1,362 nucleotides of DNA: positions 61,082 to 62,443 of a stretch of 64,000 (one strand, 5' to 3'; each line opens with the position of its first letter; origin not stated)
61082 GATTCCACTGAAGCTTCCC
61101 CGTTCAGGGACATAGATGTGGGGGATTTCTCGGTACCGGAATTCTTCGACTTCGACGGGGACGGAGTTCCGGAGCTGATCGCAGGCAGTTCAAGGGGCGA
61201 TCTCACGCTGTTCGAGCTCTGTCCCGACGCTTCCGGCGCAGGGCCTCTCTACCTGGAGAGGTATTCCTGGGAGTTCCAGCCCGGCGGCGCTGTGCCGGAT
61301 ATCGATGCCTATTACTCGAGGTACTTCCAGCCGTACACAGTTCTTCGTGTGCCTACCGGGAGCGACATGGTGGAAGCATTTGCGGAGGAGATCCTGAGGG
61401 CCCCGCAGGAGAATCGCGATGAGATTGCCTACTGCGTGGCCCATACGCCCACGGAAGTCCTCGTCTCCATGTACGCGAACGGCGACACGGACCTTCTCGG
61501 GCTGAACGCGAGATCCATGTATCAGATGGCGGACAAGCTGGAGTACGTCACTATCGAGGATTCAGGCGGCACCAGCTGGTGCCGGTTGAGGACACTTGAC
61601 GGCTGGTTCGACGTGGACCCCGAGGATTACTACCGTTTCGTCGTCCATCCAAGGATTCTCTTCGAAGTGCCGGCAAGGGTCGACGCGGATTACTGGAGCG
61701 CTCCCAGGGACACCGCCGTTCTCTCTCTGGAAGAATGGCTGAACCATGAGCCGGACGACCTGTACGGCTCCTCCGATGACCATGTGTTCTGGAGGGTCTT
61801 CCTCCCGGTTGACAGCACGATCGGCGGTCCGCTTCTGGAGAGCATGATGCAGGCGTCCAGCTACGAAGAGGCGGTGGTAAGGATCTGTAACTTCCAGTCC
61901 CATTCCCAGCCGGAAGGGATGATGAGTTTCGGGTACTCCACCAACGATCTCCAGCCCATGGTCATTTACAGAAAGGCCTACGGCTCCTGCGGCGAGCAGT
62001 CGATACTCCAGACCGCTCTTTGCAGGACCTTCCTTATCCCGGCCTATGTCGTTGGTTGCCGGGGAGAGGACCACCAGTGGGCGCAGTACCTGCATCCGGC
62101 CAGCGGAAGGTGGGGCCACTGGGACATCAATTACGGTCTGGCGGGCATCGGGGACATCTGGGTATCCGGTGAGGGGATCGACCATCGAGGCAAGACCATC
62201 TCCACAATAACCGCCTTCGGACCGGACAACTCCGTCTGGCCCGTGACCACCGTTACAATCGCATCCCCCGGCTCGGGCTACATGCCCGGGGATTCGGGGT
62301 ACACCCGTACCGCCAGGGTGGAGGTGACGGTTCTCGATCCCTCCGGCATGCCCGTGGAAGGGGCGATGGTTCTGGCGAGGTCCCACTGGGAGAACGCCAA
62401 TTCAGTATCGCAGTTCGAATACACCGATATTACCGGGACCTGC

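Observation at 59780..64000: ORF of more than 1400 codons missing from the ORF track: secreted FG-GAP plus transglutaminase-core giant protein running off the window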

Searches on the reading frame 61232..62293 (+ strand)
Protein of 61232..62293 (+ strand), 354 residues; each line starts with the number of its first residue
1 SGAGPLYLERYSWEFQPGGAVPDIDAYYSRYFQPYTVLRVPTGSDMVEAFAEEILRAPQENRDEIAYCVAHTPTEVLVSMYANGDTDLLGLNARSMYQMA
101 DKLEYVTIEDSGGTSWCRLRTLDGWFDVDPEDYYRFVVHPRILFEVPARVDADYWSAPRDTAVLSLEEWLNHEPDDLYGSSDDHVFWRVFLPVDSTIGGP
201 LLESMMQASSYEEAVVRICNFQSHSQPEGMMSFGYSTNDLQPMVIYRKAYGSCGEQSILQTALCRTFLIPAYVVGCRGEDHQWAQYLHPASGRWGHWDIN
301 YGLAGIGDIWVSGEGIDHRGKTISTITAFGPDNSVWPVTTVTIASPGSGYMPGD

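Call 31: predict_structure(alignment_id=A2)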
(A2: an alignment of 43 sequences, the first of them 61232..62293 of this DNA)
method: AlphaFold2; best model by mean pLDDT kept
length: 354 residues; sequences in the alignment: 43
mean_pLDDT: 82.4   pTM: 0.83
mean pLDDT of the five models: 82.4, 82.3, 81.3, 74.7, 63.7
residues with pLDDT >= 90: 201; 70-90: 74; 50-70: 34; < 50: 45
segments of 3 or more residues with pLDDT < 50: 1-21, 32-41, 313-322
pLDDT, mean of each block of 10 residues (from residue 1): 41 35 53 41 81 95 95 91 95 98 95 85 95 96 94 88 88 91 96 91 97 96 92 94 96 95 98 81 90 88 76 47 70 80 57 48
secondary structure, 60 per line:
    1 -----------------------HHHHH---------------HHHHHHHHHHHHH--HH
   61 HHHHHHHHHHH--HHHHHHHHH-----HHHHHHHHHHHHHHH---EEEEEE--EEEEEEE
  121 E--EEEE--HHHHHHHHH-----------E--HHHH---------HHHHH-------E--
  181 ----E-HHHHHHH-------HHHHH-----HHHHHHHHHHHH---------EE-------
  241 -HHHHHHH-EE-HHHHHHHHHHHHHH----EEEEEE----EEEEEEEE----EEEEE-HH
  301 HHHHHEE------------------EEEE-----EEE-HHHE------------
elements in order: H24-28 H44-56 H59-71 H74-82 H88-102 E106-111 E114-121 E124-127 H130-138 H153-156 H166-170 H187-193 H201-205 H211-222 H242-248 H253-266 E271-276 E281-288 E293-297 H299-305 E326-329 E335-337

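Call 33: fold_search(model_id=the predicted structure, library=pdb)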
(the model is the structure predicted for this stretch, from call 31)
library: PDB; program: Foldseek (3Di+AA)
matches with E <= 10: 155; with E <= 0.001: 1
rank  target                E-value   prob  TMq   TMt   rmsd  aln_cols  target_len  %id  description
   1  3isr_A                3.9e-04  1.00  0.24  0.29   9.8       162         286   15  The Crystal Structure of a Putative Cysteine Protease from Cytophaga hutchinsonii to 1.9A (released 2009-09-08)
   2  3isr_C                1.1e-03  1.00  0.24  0.29   4.4       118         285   16  The Crystal Structure of a Putative Cysteine Protease from Cytophaga hutchinsonii to 1.9A (released 2009-09-08)
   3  3isr_B                1.6e-03  1.00  0.23  0.28   8.9       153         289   16  The Crystal Structure of a Putative Cysteine Protease from Cytophaga hutchinsonii to 1.9A (released 2009-09-08)
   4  2f4o_A                7.7e-03  1.00  0.22  0.26   4.8       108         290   26  The Mouse PNGase-HR23 Complex Reveals a Complete Remodulation of the Protein-Protein Interface Compared to its Yeast O (released 2006-03-07)
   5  2f4m_A                1.2e-02  1.00  0.23  0.27   3.8       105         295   26  The Mouse PNGase-HR23 Complex Reveals a Complete Remodulation of the Protein-Protein Interface Compared to its Yeast O (released 2006-03-07)
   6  9crn                  1.6e-02  0.72  0.22  0.21  16.5       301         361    9  Crystal structure of Streptococcus pyogenes TglA (released 2024-08-14)
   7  3esw_A                2.8e-02  1.00  0.24  0.25   3.9       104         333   27  Complex of yeast PNGase with GlcNAc2-IAc. (released 2008-11-11)
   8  3s3j_A                3.4e-02  0.98  0.21  0.12   5.8       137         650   16  Transglutaminase 2 in complex with a novel inhibitor (released 2012-06-06)
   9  6a8p_C                4.8e-02  0.77  0.27  0.15  13.7       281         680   11  Transglutaminase 2 mutant G224V in complex with GTP (released 2018-09-26)
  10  1x3w_A                5.4e-02  0.99  0.25  0.27   5.2       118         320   25  Structure of a peptide:N-glycanase-Rad23 complex (released 2005-06-14)
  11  9a3v_A                5.4e-02  0.97  0.22  0.12   6.1       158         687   14  Predicted model of tissue transglutaminase 2 (TG2) in complex with plasma fibronectin type III modules 14 and 15 (FNII (released 2024-02-02)
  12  6a8p_A                5.7e-02  0.93  0.22  0.12   6.3       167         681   14  Transglutaminase 2 mutant G224V in complex with GTP (released 2018-09-26)
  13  6kzb_C                6.0e-02  0.96  0.21  0.12   5.6       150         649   13  Transglutaminase2 complexed with calcium (released 2020-12-09)
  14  6kzb_A                6.0e-02  0.90  0.21  0.12   6.0       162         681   14  Transglutaminase2 complexed with calcium (released 2020-12-09)
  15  6a8p_B                6.3e-02  0.72  0.27  0.15  12.8       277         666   11  Transglutaminase 2 mutant G224V in complex with GTP (released 2018-09-26)
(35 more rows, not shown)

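Call 47: search_protein_representatives(protein=window:61232-62293:+)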
Query: 354 residues. Proteins with E-value up to 0.001 (for the whole library): 356; up to 1e-10: 120; up to 1e-30: 46. The best 150 are listed.
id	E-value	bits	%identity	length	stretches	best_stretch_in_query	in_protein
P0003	4.6e-247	835.1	100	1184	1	1-354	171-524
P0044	2.3e-155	533.2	64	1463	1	4-354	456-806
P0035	1.7e-154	530.4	65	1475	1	4-354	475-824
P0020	2.2e-154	530.0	64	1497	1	5-354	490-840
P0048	1.2e-138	478.3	60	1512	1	3-354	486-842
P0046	8.6e-127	439.2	56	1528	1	6-354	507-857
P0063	3.5e-122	424.0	54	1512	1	4-354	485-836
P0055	1.1e-121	422.4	55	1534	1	6-354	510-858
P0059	3.7e-99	348.3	46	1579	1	3-354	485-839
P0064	2.7e-79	282.9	45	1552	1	6-348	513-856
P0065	3.0e-77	276.2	43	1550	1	6-350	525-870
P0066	5.5e-70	252.3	41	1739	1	8-351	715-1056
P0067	5.6e-69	249.0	39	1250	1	6-351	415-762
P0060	5.7e-68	245.6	41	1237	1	2-340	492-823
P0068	1.1e-66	241.4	41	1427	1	7-350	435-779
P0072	3.1e-64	233.3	39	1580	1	3-346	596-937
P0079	3.9e-57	210.0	36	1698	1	7-347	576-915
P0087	5.6e-52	193.0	33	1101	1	5-338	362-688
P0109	5.4e-21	91.0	36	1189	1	45-298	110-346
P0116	3.3e-18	81.8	33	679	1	49-340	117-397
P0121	4.6e-17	78.1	32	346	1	47-298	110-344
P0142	4.4e-14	68.3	32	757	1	42-287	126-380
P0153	1.0e-12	63.8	32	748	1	49-298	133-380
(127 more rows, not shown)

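Call 48: list_cluster_members(proteins=[P0066, P0067, P0072, P0079, P0087, P0109, P0116, P0121, P0142, P0153])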
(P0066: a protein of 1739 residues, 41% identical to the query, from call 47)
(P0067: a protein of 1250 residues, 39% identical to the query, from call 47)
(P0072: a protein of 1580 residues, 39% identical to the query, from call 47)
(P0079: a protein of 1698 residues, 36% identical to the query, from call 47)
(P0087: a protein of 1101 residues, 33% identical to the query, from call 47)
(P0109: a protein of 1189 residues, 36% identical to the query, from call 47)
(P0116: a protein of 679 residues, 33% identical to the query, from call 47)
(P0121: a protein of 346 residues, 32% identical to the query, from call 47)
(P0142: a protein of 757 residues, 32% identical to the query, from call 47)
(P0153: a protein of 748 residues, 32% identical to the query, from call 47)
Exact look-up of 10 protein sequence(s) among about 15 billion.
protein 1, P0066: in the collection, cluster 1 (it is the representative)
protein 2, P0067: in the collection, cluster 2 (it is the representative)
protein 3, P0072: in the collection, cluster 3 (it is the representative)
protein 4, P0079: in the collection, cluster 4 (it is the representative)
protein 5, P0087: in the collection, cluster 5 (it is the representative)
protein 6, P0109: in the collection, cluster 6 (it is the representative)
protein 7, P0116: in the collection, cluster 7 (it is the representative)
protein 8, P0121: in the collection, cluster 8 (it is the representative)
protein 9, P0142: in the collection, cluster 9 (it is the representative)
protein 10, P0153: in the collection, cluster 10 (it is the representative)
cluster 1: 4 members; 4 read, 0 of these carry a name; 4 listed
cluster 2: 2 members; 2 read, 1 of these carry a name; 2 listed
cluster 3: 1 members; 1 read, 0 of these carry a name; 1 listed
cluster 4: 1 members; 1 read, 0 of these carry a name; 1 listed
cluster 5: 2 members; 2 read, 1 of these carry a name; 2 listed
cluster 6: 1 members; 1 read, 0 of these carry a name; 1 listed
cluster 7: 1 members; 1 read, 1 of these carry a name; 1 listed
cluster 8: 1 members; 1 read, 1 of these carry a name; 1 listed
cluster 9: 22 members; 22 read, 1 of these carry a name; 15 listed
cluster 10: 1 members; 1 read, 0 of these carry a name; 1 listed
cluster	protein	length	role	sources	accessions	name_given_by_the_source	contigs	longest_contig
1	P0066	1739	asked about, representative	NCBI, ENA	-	-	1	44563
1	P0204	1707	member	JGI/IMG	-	-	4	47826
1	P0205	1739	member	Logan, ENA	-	-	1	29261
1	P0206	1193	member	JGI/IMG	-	-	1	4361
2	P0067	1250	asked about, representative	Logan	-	-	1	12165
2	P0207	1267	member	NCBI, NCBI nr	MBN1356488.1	VCBS repeat-containing protein [bacterium] | VCBS repeat-containing protein [candidate division CSSED10-310 bacterium]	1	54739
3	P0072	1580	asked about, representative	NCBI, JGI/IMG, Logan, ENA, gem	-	-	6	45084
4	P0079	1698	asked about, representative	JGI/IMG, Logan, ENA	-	-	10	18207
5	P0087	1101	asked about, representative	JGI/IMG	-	-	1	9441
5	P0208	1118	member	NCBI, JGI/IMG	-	hypothetical protein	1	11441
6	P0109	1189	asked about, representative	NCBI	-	-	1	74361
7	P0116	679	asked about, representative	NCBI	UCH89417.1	MAG: transglutaminase domain-containing protein, partial [Thermoplasmata archaeon]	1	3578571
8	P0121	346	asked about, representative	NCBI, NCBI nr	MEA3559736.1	MAG: transglutaminase domain-containing protein, partial [Candidatus Thermoplasmatota ... | transglutaminase domain-containing protein [Candidatus Thermoplasmatota archaeon]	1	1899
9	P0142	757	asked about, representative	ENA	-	-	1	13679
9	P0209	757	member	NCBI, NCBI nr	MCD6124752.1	T9SS type A sorting domain-containing protein [bacterium]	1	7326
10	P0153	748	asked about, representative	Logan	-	-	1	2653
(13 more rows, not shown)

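Call 51: search_protein_families(library=pfam, proteins=[P0066, P0072, P0079, P0109, P0116, P0142, P0153, P0087], max_evalue=0.001)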
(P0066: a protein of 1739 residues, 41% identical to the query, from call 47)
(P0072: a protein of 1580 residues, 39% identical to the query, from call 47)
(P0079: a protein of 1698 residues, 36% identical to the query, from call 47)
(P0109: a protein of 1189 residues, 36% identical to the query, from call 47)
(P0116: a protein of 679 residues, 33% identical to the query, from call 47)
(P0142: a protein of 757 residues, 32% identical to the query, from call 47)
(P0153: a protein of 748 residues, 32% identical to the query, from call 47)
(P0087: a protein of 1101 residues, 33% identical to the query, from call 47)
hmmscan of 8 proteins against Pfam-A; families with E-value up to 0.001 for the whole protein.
P0066 (1739 aa): 6 families
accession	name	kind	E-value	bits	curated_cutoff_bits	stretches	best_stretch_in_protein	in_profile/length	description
PF13517.12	FG-GAP_3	-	1.2e-19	71.1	26.9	1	562-627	1-61/61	FG-GAP-like repeat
PF01839.29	FG-GAP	-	7.6e-11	42.1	22.1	0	557-577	4-31/37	FG-GAP repeat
PF01841.26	Transglut_core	-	2.1e-06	28.4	23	1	922-1006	16-107/108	Transglutaminase-like superfamily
PF14783.12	BBS2_Mid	-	3.3e-06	27.6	27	0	559-585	3-29/108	Ciliary BBSome complex subunit 2, middle region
PF23743.1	Beta-prop_BBS7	-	9.4e-05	22.3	27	0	488-584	181-250/299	BBS7 beta-propeller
PF15907.11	Itfg2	-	0.00011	22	27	0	535-584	56-104/330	Integrin-alpha FG-GAP repeat-containing protein 2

P0072 (1580 aa): 9 families
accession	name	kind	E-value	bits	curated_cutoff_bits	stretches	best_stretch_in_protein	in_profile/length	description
PF13517.12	FG-GAP_3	-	7.9e-37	126.1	26.9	4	468-535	1-61/61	FG-GAP-like repeat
PF01839.29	FG-GAP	-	1.8e-25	88.7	22.1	1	368-387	5-24/37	FG-GAP repeat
PF17957.7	Big_7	-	5.1e-13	49.9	24.1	1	1488-1559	1-70/70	Bacterial Ig domain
PF19077.6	Big_13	-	1.5e-10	41.9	27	0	1426-1485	43-102/102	Bacterial Ig-like domain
PF14783.12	BBS2_Mid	-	3.8e-09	37.1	27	0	370-395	4-29/108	Ciliary BBSome complex subunit 2, middle region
PF23743.1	Beta-prop_BBS7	-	6.7e-08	32.6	27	0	468-503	228-263/299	BBS7 beta-propeller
PF01841.26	Transglut_core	-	2.1e-07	31.6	23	1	801-891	9-107/108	Transglutaminase-like superfamily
PF15907.11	Itfg2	-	9.5e-05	22.2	27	0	466-497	80-111/330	Integrin-alpha FG-GAP repeat-containing protein 2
PF02369.22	Big_1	-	0.00024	21.6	34.9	0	950-1012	16-78/93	Bacterial Ig-like domain (group 1)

P0079 (1698 aa): 7 families
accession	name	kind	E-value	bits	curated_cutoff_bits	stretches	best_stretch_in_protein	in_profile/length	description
PF13517.12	FG-GAP_3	-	1.2e-30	106.4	26.9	3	450-510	1-60/61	FG-GAP-like repeat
PF01839.29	FG-GAP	-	3.7e-25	87.8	22.1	1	399-422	6-36/37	FG-GAP repeat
PF23743.1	Beta-prop_BBS7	-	3.6e-19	69.6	27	0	258-319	188-250/299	BBS7 beta-propeller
PF14783.12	BBS2_Mid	-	1.1e-16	61.4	27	0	543-573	1-31/108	Ciliary BBSome complex subunit 2, middle region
PF01841.26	Transglut_core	-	4.5e-08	33.8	23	1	774-868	6-108/108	Transglutaminase-like superfamily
PF19077.6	Big_13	-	7.3e-07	30.1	27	0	1174-1251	30-99/102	Bacterial Ig-like domain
PF15907.11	Itfg2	-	4.1e-05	23.4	27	0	352-386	80-114/330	Integrin-alpha FG-GAP repeat-containing protein 2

P0109 (1189 aa): 6 families
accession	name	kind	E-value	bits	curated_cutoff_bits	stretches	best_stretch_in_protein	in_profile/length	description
PF17957.7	Big_7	-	3.2e-45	153.1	24.1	5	700-773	1-70/70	Bacterial Ig domain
PF19077.6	Big_13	-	1.8e-15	57.7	27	2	1014-1080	37-101/102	Bacterial Ig-like domain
PF09136.16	Glucodextran_B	-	1.2e-08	35.2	27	1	700-787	1-77/83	Glucodextranase, domain B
PF13750.12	Big_3_3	-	1.9e-07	31.3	27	0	755-806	3-57/157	Bacterial Ig-like domain (group 3)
PF15418.12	DUF4625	-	3.1e-05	24.7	27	0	695-734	9-52/131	Domain of unknown function (DUF4625)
PF24107.1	DUF7382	-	0.00087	19.6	27.4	0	385-435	18-64/65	Domain of unknown function (DUF7382)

P0116 (679 aa): 2 families
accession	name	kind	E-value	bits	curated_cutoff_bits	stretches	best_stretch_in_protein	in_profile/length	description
PF01841.26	Transglut_core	-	3.6e-09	37.3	23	1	274-358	11-108/108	Transglutaminase-like superfamily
PF02369.22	Big_1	-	0.00037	21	34.9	1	398-455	14-68/93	Bacterial Ig-like domain (group 1)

P0142 (757 aa): 1 family
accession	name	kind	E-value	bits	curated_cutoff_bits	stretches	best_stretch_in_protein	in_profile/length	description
PF18962.6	Por_Secre_tail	-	3.4e-06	27.7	27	1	685-753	2-73/75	Secretion system C-terminal sorting domain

P0153 (748 aa): 5 families
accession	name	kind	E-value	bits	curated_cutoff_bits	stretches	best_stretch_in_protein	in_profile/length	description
PF01841.26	Transglut_core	-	1.1e-08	35.7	23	1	299-381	13-108/108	Transglutaminase-like superfamily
PF13860.13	FlgD_ig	-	2e-07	31.3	27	1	682-734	22-74/79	FlgD Ig-like domain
PF18962.6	Por_Secre_tail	-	4.5e-07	30.5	27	1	665-744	2-73/75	Secretion system C-terminal sorting domain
PF13585.12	CHU_C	-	8.7e-06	26.2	27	1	680-738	24-75/86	CHU_C Type IX secretion signal domain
PF24025.1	Ig_DR_A0283-like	-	7.9e-05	23.4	27.1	0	423-496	6-77/102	DR_A0283-like, Ig-like domain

P0087 (1101 aa): 2 families
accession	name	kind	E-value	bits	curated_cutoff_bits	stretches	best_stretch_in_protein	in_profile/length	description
PF01841.26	Transglut_core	-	1.9e-09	38.2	23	1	562-651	11-107/108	Transglutaminase-like superfamily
PF13517.12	FG-GAP_3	-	2.7e-06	28.3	26.9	0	285-343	1-61/61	FG-GAP-like repeat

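Call 53: find_encoding_contigs(protein=P0072, flank=7000, max_places=1)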
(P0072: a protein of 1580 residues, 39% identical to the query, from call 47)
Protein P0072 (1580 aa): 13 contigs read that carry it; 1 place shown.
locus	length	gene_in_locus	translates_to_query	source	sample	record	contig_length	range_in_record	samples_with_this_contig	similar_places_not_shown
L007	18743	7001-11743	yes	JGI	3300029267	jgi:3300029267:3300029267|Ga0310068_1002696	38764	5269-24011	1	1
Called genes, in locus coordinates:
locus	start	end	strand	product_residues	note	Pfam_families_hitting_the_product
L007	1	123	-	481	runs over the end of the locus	PF05140:ResB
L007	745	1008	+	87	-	-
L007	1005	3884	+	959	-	PF01326:PPDK_N, PF00391:PEP-utilizers, PF02896:PEP-utilizers_C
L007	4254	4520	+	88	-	-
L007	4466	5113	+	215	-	PF08843:AbiEii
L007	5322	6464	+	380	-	PF03435:Sacchrp_dh_NADP, PF16653:Sacchrp_dh_C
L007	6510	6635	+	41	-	-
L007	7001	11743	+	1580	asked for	PF01839:FG-GAP (faint), PF14783:BBS2_Mid (faint), PF13517:FG-GAP_3, PF23743:Beta-prop_BBS7 (faint), PF13517:FG-GAP_3, PF01841:Transglut_core (weak), PF19077:Big_13 (faint), PF17957:Big_7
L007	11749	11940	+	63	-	-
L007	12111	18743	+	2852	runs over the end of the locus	-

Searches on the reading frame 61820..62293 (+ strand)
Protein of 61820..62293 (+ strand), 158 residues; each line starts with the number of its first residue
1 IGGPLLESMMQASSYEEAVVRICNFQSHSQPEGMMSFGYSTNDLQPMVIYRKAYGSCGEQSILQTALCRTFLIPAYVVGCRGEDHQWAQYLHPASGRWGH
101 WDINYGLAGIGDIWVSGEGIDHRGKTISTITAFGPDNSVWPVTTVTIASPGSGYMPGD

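Call 34: search_solved_structures(query=window:61820-62293:+, max_evalue=10, show_alignments=5)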
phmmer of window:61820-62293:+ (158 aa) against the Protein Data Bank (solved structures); distinct sequences matched with E-value up to 10: 7.
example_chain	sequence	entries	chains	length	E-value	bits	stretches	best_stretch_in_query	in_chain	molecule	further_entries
1x3w_A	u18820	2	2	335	0.025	17.3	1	46-102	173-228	peptide:N-glycanase | peptide: N-glycanase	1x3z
3esw_A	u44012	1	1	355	0.027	17.1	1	46-102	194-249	Peptide-N(4)-(N-acetyl-beta-glucosaminyl)asparagine amidase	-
2f4m_A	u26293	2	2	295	0.086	15.5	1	49-108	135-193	peptide N-glycanase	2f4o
5kkb_A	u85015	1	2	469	0.59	12.8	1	87-113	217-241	Mannosyl-oligosaccharide 1,2-alpha-mannosidase IA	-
3obf_A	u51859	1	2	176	0.62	12.7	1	92-136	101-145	Putative transcriptional regulator, IclR family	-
1nxc_A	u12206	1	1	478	0.62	12.7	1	87-113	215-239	Mannosyl-oligosaccharide 1,2-alpha-mannosidase IA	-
6eke_A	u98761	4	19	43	0.97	12.1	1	73-105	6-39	lectin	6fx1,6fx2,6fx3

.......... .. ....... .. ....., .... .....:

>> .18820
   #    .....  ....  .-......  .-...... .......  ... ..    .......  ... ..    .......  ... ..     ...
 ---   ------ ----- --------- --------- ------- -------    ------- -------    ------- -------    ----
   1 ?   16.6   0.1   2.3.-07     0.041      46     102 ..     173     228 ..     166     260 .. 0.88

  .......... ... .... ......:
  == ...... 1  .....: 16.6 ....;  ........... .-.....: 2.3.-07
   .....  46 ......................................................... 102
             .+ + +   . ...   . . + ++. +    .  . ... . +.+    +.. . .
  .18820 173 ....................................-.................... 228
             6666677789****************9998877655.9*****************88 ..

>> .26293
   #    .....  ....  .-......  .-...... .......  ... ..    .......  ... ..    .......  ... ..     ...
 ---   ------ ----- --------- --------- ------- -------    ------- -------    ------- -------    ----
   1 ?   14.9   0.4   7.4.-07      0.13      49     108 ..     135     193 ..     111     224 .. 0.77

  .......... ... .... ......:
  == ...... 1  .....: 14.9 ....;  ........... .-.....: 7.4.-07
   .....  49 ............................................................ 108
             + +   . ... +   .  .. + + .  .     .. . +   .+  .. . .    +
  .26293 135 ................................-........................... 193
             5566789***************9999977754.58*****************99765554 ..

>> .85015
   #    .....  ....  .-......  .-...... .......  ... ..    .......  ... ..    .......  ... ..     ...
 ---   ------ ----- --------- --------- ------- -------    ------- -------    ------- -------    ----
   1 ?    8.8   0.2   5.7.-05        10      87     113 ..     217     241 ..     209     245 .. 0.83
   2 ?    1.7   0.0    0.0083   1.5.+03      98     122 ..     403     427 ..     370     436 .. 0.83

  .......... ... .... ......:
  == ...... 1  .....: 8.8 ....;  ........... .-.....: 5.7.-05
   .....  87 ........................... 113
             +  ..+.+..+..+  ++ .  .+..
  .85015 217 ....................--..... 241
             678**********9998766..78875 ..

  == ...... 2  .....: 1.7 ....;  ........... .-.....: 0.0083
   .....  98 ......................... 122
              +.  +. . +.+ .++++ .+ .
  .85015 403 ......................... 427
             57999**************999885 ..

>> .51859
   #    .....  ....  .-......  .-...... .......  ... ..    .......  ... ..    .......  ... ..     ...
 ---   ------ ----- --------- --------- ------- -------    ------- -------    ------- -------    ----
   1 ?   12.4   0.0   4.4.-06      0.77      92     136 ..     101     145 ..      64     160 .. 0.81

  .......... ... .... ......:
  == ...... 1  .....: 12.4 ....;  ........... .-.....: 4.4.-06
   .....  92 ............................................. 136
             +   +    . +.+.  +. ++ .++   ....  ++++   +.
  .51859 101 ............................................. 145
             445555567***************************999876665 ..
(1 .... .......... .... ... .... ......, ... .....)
